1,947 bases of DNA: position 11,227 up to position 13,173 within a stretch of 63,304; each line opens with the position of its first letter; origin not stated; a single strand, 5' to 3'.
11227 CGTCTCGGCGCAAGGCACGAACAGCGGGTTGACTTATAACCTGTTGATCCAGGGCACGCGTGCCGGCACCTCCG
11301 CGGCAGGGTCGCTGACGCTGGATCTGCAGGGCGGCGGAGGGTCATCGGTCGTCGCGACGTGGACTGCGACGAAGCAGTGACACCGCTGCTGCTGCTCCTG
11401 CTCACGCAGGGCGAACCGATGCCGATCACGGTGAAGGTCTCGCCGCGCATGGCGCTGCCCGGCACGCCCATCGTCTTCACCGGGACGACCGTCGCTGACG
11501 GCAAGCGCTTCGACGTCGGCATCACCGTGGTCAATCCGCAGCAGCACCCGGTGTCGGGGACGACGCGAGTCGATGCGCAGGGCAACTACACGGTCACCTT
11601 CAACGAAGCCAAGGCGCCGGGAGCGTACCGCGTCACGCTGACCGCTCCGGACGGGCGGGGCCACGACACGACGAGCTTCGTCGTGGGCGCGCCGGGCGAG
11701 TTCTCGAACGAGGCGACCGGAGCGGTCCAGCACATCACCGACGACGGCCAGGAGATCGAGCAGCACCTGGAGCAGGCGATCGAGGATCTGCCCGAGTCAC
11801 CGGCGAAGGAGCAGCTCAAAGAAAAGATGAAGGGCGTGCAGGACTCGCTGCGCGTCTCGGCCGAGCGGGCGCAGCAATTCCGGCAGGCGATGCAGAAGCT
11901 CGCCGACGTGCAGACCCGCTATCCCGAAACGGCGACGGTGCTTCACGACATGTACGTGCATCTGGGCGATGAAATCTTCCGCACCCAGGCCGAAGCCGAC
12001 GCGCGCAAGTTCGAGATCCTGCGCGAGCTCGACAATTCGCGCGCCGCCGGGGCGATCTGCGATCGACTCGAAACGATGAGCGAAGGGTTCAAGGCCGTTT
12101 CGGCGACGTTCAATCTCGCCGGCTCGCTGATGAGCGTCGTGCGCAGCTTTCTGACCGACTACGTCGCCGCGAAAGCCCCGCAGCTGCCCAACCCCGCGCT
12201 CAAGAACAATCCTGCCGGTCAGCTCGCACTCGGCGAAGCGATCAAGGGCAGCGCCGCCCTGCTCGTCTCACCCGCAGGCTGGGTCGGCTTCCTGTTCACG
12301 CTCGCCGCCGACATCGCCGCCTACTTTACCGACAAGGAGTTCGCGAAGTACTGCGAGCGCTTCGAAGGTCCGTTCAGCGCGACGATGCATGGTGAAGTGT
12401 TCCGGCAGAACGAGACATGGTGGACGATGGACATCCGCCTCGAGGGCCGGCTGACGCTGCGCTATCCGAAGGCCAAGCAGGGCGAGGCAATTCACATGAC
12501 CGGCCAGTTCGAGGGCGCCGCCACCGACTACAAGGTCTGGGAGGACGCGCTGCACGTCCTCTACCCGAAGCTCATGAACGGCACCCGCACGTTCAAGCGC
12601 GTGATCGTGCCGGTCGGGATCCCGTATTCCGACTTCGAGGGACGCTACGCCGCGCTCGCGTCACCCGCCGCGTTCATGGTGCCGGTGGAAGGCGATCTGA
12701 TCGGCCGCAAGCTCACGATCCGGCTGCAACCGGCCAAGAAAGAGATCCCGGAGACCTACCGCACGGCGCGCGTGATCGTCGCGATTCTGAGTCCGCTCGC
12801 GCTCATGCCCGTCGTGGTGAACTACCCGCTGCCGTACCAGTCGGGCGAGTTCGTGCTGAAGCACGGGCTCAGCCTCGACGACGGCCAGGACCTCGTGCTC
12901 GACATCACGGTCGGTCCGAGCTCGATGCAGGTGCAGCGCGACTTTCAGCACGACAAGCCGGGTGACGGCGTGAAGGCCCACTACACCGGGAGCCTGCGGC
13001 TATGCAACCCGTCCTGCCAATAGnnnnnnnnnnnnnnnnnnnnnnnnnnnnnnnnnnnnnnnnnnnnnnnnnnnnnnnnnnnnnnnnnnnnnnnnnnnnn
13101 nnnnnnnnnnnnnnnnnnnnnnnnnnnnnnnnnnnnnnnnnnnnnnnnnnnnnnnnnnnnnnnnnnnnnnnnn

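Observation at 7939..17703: BTAD/TPR membrane regulator divergent from a six-gene, translationally coupled envelope operon of almost entirely uncharacterised proteins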

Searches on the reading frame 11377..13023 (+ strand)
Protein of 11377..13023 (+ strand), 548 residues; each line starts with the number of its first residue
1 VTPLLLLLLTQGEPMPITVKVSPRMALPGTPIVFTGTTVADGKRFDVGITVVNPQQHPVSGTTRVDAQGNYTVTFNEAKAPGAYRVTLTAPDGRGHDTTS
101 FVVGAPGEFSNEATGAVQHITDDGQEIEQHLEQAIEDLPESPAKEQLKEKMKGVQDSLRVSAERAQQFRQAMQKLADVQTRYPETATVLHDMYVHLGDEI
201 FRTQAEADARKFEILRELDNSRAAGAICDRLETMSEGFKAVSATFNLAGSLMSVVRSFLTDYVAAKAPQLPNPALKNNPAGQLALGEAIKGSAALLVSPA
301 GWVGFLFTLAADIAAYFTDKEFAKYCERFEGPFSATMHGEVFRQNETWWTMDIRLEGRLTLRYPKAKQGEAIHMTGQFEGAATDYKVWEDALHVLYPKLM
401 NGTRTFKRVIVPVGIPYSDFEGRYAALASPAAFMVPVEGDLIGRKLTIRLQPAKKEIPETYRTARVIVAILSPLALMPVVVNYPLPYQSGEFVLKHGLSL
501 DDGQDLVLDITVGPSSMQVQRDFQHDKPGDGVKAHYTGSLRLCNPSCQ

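Call 4: search_protein_families(library=pfam, proteins=[window:11377-13023:+], max_evalue=1)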
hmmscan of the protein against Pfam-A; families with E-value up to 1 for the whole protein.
window:11377-13023:+ (548 aa): 14 families
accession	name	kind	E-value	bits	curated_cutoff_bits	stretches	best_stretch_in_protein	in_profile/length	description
PF01105.29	EMP24_GP25L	-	0.00099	19.6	25.9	1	39-175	30-151/182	emp24/gp25L/p24 family/GOLD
PF17963.7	Big_9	-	0.001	20.4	23.6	1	29-100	16-84/89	Bacterial Ig domain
PF00801.26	PKD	-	0.0011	19.3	23.5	1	17-101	2-76/80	PKD domain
PF17936.7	Big_6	-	0.0035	18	27.6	1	50-102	26-78/83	Bacterial Ig domain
PF09134.16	Invasin_D3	-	0.011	16.6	33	1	38-105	14-84/98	Invasin, domain 3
PF19077.6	Big_13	-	0.016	16.1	27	1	34-99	31-92/102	Bacterial Ig-like domain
PF13620.12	CarboxypepD_reg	-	0.042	14.6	32.3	1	49-105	19-71/82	Carboxypeptidase regulatory-like domain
PF17210.9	SdrD_B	-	0.057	14.1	29.7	1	48-99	28-73/112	SdrD B-like domain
PF18911.6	PKD_4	-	0.064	13.7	27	1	79-99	57-77/85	PKD domain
PF18981.6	InlK_D3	-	0.11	13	25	0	79-101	47-69/75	Internalin K domain (D3/D4)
PF00630.25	Filamin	-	0.16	13.2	26.9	1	29-89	20-81/93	Filamin/ABP280 repeat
PF07801.16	DUF1647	-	0.25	11.6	25.7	1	145-213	50-119/141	Protein of unknown function (DUF1647)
PF03908.18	Sec20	-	0.37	11.2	27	0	145-190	8-53/92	Sec20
PF16640.11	Big_3_5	-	0.45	11.5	35.5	1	21-89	3-68/88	Bacterial Ig-like domain (group 3)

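Call 5: search_protein_families(library=ncbifam, proteins=[window:11377-13023:+], max_evalue=1)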
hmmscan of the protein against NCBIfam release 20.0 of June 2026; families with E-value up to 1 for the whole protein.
window:11377-13023:+ (548 aa): 6 families
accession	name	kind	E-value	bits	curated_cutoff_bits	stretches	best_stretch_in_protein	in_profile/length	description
NF040788.1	S-lay_SlaB_Mtsph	equivalog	0.00076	18.5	700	1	6-73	16-80/416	S-layer protein SlaB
NF033510.3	Ca_tandemer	repeat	0.0044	17.4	50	1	30-95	31-93/96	Ca2+-stabilized repeat-containing adhesin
NF045517.1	halo_surf_dom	domain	0.049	13.8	40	1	37-94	18-75/88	BGTF surface domain-containing protein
NF040520.1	Ig_like_BLP2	equivalog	0.057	11.5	750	1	48-103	193-246/730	Ig-like repeat protein Blp2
TIGR00293.1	TIGR00293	equivalog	0.06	13.5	53.9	1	126-175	79-126/129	prefoldin subunit alpha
NF003422.0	PRK04863.1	equivalog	0.12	9.9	699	1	115-183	369-431/1486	chromosome partition protein MukB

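Call 8: find_homologous_proteins(query=window:11377-13023:+)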
Query window:11377-13023:+ (548 aa): 27 proteins with E <= 0.001 among 8000 candidates.
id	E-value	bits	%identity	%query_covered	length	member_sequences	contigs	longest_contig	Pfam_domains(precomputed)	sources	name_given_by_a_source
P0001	0.0e+0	1170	93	100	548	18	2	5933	-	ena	-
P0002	0.0e+0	1068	85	99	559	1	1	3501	-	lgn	-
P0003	2.4e-286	969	77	99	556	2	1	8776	-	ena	-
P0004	2.0e-274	929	74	98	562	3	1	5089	-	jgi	-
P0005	7.2e-271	918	72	98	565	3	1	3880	-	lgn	-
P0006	1.4e-269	913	72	99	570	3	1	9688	-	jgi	jgi:hypothetical protein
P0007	1.2e-268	910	73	98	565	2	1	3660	-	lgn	-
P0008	8.8e-267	904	72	98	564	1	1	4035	-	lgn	-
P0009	2.5e-266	903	72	98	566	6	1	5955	-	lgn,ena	-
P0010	8.3e-263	891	70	98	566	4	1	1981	-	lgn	-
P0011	7.6e-226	769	63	98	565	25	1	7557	-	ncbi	-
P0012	6.6e-218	743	76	76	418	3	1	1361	-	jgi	-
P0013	2.2e-216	738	75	76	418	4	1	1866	-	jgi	jgi:hypothetical protein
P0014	1.9e-215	735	60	98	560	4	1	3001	-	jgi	-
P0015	3.1e-210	717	81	69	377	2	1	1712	-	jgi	jgi:hypothetical protein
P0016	1.7e-193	662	55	97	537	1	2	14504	-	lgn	-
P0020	1.2e-125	438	42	98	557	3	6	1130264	-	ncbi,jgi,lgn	jgi:hypothetical protein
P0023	1.4e-51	194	26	91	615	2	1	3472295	-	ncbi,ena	-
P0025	1.5e-48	184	27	98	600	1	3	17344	-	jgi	jgi:hypothetical protein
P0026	5.7e-48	182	27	99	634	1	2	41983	-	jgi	jgi:hypothetical protein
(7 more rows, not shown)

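Call 9: find_encoding_contigs(protein=P0020, flank=10000, max_places=3)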
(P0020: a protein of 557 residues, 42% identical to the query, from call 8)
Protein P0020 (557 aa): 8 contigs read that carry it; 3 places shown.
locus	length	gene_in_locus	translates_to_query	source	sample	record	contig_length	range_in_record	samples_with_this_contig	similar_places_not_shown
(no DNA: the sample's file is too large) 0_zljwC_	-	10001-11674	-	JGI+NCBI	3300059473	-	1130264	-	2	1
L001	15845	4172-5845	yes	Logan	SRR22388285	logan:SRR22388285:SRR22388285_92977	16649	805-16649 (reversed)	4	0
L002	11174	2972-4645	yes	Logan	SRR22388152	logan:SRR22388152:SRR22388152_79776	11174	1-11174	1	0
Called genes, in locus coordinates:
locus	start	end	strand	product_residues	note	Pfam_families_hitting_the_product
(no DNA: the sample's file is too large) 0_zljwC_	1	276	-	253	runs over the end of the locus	PF00174:Oxidored_molyb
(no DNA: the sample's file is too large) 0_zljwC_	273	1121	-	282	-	PF01292:Ni_hydr_CYTB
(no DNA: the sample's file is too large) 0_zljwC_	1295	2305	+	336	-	PF12833:HTH_18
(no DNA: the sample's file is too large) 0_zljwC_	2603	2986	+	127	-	PF09722:Xre_MbcA_ParS_C (weak)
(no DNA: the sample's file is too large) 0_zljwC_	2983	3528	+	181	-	PF08808:RES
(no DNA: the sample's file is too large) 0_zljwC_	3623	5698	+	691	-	-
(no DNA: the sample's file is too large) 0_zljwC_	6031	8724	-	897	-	PF00069:Pkinase, PF01636:APH (faint), PF07714:PK_Tyr_Ser-Thr, PF03109:ABC1, PF13424:TPR_12 (faint), PF17874:TPR_MalT (weak)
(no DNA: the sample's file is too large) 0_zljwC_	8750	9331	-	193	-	PF07638:Sigma70_ECF, PF08281:Sigma70_r4_2 (weak)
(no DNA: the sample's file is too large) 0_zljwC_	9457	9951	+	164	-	-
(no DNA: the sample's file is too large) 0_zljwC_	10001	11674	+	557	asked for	-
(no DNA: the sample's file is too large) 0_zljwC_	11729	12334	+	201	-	PF12276:DUF3617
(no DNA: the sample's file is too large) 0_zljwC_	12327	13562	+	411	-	PF00691:OmpA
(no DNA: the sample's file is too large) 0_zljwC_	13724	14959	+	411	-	PF12079:DUF3558 (faint)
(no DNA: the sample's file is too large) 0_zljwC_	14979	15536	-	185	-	-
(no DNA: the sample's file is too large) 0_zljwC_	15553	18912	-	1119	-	PF07715:Plug, PF00593:TonB_dep_Rec_b-barrel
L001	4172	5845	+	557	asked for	-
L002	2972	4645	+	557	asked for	-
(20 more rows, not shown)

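Call 10: find_encoding_contigs(protein=P0023, flank=10000, max_places=3)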
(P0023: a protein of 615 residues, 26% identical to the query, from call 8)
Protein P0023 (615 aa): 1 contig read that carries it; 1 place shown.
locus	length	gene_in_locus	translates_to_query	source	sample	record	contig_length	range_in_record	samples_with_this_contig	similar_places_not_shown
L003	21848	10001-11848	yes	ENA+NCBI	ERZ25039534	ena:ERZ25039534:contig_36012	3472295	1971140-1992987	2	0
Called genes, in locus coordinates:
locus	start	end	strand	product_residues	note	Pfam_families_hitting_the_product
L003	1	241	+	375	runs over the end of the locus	PF03060:NMO, PF01070:FMN_dh (weak), PF00478:IMPDH (weak)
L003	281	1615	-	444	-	PF12146:Hydrolase_4 (faint), PF00326:Peptidase_S9 (faint)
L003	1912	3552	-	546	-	PF04389:Peptidase_M28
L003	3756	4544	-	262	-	PF07681:DoxX (weak)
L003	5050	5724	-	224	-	-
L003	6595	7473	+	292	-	-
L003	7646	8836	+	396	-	-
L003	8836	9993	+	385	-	PF00691:OmpA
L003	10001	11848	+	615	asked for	-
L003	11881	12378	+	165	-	-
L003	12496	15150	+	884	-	PF00069:Pkinase, PF03109:ABC1 (faint), PF07714:PK_Tyr_Ser-Thr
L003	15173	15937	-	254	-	PF02687:FtsX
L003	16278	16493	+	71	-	-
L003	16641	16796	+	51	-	-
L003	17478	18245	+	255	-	-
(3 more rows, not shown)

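Call 11: find_encoding_contigs(protein=P0026, flank=10000, max_places=2)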
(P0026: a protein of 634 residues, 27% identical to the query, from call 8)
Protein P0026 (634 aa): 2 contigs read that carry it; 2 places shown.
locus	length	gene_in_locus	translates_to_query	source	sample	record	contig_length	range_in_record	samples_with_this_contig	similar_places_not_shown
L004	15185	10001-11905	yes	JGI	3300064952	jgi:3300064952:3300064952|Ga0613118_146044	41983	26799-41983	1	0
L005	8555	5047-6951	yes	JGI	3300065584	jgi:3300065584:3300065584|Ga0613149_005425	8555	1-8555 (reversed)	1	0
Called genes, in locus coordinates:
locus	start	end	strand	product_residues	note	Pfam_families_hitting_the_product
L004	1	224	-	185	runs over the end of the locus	PF07589:PEP_exosort_dom (weak)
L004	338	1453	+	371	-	PF15902:Sortilin-Vps10 (faint)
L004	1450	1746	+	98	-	-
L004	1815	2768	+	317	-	PF00092:VWA, PF13519:VWA_2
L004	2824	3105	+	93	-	-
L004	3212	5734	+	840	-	PF07944:Beta-AFase-like_GH127_cat, PF20736:Glyco_hydro127M, PF20620:DUF6805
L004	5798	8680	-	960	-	PF00675:Peptidase_M16, PF05193:Peptidase_M16_C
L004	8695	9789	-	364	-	PF02276:CytoC_RC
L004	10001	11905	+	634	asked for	-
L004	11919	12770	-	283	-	PF01135:PCMT (weak), PF13489:Methyltransf_23, PF01209:Ubie_methyltran, PF06325:PrmA (weak), PF13847:Methyltransf_31, PF08241:Methyltransf_11, PF08242:Methyltransf_12, PF13649:Methyltransf_25, +3 more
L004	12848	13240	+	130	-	PF01022:HTH_5, PF12840:HTH_20 (weak)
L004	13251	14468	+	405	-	-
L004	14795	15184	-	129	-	?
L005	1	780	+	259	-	?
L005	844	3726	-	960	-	PF00675:Peptidase_M16, PF05193:Peptidase_M16_C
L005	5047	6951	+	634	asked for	-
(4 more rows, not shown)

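Call 12: find_encoding_contigs(protein=P0025, flank=10000, max_places=2)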
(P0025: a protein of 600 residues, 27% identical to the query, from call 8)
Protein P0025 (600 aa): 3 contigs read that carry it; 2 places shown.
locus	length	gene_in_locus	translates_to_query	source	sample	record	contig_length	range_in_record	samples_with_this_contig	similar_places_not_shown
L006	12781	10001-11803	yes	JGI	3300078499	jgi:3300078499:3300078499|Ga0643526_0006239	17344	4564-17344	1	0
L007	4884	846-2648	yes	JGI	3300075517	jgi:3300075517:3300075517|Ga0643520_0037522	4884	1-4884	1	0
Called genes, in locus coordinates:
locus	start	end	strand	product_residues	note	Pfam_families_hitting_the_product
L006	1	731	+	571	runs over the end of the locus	PF03030:H_PPase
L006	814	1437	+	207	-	PF01250:Ribosomal_S6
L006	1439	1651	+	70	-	PF01084:Ribosomal_S18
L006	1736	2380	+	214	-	PF01281:Ribosomal_L9_N, PF03948:Ribosomal_L9_C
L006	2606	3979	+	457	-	PF00772:DnaB, PF03796:DnaB_C, PF13481:AAA_25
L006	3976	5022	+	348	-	PF01168:Ala_racemase_N, PF00842:Ala_racemase_C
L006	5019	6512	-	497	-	PF01943:Polysacc_synt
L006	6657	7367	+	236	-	PF00072:Response_reg, PF00196:GerE, PF08281:Sigma70_r4_2 (faint)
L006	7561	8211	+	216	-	PF03783:CsgG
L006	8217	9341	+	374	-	PF00691:OmpA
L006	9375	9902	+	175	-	-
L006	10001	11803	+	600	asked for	-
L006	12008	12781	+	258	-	?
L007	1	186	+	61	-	?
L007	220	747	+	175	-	-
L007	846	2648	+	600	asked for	-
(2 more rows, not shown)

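Call 13: find_encoding_contigs(protein=P0016, flank=10000, max_places=2)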
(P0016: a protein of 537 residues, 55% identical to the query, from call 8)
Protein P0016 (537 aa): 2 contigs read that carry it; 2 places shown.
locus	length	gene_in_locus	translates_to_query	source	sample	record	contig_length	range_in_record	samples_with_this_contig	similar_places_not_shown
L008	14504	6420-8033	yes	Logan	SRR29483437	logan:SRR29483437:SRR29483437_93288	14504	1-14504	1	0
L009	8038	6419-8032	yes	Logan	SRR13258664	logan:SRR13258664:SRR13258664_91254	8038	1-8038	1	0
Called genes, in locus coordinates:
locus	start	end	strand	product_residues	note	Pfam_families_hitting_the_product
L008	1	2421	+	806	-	?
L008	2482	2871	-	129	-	PF01850:PIN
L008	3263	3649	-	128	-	PF13428:TPR_14 (faint)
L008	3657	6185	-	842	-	PF03704:BTAD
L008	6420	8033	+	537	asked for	-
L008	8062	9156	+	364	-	PF00691:OmpA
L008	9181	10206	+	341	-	-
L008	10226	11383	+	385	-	-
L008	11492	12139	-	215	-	PF01965:DJ-1_PfpI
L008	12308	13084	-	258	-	PF12833:HTH_18, PF00165:HTH_AraC (weak)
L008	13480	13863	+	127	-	PF14534:DUF4440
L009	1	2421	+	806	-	?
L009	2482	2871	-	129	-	PF01850:PIN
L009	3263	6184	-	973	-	PF03704:BTAD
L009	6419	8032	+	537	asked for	-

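Call 18: find_related_loci(query=A2, collection=genome_contigs, flank=10000)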
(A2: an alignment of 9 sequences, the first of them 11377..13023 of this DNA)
Query A2 (548 aa) in genome_contigs; peptide patterns used: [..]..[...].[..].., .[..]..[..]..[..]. (x = any residue, [..] = any of these).
75 stretches matched a pattern; 4 encode a relative of the query (tblastn E <= 1e-3); 3 distinct loci.
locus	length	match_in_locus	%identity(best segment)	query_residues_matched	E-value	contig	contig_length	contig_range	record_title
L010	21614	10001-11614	93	11-548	0e+0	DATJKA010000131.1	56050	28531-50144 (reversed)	MAG TPA_asm: Gemmatimonadales bacterium isolate SMAG_U15580 k141_1720072, whole genome shotgun sequence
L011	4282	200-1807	72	13-548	0e+0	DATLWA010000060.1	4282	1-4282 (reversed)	MAG TPA_asm: Gemmatimonadales bacterium isolate SMAG_U13206 k141_489441, whole genome shotgun sequence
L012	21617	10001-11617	60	11-548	0e+0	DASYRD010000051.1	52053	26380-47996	MAG TPA_asm: Gemmatimonadales bacterium isolate SMAG_U4502 k141_4011451, whole genome shotgun sequence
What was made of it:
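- On SARP (wHTH + BTAD) transcriptional activators: Gemmatimonadales context (call 18).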

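Call 24: search_solved_structures(query=A1, max_evalue=10)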
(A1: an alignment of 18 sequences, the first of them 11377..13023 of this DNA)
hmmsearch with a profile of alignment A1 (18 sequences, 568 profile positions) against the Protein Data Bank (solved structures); distinct sequences matched with E-value up to 10: 87 (the best 60 are shown).
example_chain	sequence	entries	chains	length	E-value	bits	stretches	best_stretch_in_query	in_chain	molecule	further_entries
6xi3_AAA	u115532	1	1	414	5.4e-09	38.2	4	47-117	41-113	Large adhesion protein (Lap) involved in biofilm formation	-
3jqh_A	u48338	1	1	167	0.00026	22.8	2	144-218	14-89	C-type lectin domain family 4 member M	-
8qkd_A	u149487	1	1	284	0.00048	21.9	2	161-273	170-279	sc-CC-5-24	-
7p0e_A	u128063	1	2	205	0.00065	21.5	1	47-112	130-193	Isoform 2 of Filamin-C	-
6fwx_A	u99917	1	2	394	0.00095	20.9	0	83-125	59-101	Titin,Titin,Titin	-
8qox_B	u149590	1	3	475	0.0041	18.8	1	93-226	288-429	Conserved membrane protein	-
7ouu_A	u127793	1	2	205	0.0046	18.7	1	50-112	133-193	Isoform 2 of Filamin-C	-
7ouv_A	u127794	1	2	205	0.0055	18.4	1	50-112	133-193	Isoform 2 of Filamin-C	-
5frg_A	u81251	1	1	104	0.0092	17.7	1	152-228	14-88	FORMIN-BINDING PROTEIN 1-LIKE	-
1wgo_A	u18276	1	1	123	0.022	16.4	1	47-122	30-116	VPS10 domain-containing receptor SorCS2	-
8b8d_A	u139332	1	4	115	0.039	15.6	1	183-273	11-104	Phosphoprotein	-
2lch_A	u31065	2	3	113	0.039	15.6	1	132-226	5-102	Protein OR38 | computationally designed four-helix bundle protein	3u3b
8oyx_A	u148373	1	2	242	0.05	15.2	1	136-310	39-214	De novo designed soluble GPCR-like protein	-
2ds4_A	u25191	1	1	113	0.058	15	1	53-112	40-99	Tripartite motif protein 45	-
8w6e_A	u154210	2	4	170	0.067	14.8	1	128-234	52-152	HBC599 in complex with wFAP1.1 | wFAP1.1 structure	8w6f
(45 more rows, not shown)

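Call 26: predict_structure(alignment_id=A1)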
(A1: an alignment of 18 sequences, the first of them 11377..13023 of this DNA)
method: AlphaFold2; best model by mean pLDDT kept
length: 548 residues; sequences in the alignment: 18
mean_pLDDT: 80.2   pTM: 0.61
mean pLDDT of the five models: 80.2, 78.0, 77.5, 77.2, 70.5
residues with pLDDT >= 90: 100; 70-90: 353; 50-70: 73; < 50: 22
segments of 3 or more residues with pLDDT < 50: 1-11, 267-270, 420-426
pLDDT, mean of each block of 10 residues (from residue 1): 35 75 88 85 81 89 81 89 92 88 86 88 87 82 77 81 84 88 82 86 83 81 69 76 80 84 59 65 82 72 66 67 77 93 84 92 70 86 85 72 78 72 54 88 90 83 81 69 82 91 84 86 87 92 82
secondary structure, 60 per line:
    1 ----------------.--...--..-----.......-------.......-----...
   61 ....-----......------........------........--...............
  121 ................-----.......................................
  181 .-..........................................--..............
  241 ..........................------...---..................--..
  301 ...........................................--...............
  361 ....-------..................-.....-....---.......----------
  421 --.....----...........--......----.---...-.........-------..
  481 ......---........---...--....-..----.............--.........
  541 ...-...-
elements in order: E20-22 E32-38 E46-52 E58-64 E70-75 E82-89 E96-103 H106-136 H142-181 H183-224 H227-266 H279-296 H299-325 E326-343 E346-364 E372-389 H391-395 H397-400 E404-410 H423-427 E432-442 E445-450 E463-471 E479-486 H490-497 E506-509 E517-529 E532-543
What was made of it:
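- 11377..13023 (+): g2: signature protein of the module; Ig-like domain (16-103), six-helix bundle (106-325), β-rich domain (326-543), conserved Cys228/326/543/547. AlphaFold model, pLDDT 80 (call 26).
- Checked: g2 as Ig + helical + β is borne out by the AlphaFold model (call 26).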
